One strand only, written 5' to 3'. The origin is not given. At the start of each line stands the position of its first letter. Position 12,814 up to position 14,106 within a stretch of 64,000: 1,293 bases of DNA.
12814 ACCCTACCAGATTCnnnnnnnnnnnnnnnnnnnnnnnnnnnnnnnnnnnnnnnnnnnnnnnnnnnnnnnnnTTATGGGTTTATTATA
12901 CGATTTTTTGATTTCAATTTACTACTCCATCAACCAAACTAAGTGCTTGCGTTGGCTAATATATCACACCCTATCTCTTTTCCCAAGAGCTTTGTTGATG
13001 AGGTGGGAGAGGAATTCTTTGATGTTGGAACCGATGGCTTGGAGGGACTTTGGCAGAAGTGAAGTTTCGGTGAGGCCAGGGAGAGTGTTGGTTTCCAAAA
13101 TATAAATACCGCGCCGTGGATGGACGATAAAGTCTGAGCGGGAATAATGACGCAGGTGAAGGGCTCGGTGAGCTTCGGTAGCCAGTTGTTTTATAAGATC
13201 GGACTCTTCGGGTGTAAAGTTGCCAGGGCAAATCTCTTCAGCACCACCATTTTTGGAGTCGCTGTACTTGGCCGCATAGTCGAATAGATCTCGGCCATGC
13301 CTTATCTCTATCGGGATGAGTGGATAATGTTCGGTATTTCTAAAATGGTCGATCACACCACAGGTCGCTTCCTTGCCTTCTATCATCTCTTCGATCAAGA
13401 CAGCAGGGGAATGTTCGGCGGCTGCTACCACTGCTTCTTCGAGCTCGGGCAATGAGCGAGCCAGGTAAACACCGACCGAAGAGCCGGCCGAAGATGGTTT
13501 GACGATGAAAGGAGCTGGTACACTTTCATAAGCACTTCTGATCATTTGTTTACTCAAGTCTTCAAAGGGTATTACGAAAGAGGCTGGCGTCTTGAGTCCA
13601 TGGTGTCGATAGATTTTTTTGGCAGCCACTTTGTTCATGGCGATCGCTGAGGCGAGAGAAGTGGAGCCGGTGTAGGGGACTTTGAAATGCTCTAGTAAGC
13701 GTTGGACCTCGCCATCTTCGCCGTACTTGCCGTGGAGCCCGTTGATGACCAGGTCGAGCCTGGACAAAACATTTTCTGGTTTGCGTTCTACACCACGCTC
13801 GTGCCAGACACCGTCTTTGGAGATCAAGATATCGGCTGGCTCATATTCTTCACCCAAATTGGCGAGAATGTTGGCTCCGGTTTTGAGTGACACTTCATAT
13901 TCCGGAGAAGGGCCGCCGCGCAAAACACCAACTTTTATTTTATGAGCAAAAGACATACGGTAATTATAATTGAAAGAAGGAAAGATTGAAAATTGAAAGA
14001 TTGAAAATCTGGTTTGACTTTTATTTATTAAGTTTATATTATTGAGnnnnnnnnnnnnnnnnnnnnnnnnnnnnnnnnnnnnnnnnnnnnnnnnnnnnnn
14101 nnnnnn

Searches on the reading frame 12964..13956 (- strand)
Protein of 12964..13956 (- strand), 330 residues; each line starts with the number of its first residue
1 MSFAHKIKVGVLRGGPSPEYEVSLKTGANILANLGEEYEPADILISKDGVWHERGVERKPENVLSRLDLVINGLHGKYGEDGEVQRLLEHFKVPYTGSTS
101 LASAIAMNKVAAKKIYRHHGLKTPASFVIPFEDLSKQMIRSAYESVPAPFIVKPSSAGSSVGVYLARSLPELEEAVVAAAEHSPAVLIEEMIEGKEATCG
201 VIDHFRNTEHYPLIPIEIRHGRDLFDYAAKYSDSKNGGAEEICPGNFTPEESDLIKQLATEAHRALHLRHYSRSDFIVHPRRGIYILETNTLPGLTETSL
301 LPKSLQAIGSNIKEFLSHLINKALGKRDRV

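Call 74: find_encoding_contigs(protein=window:12964-13956:-, flank=10000, max_places=2)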
Protein window:12964-13956:- (330 aa): 2 contigs read that carry it; 1 place shown.
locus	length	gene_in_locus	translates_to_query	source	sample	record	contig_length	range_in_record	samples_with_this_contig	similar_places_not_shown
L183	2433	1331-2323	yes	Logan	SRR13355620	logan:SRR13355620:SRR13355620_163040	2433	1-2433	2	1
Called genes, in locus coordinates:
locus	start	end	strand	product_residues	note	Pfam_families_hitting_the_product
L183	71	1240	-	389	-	PF05496:RuvB_N (weak), PF13177:DNA_pol3_delta2, PF13604:AAA_30 (faint), PF00004:AAA, PF13177:DNA_pol3_delta2, PF22608:DNAX_ATPase_lid (weak)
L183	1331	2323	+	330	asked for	PF01820:Dala_Dala_lig_N, PF02655:ATP-grasp_3 (weak), PF08443:RimK (faint), PF07478:Dala_Dala_lig_C, PF13535:ATP-grasp_4 (faint)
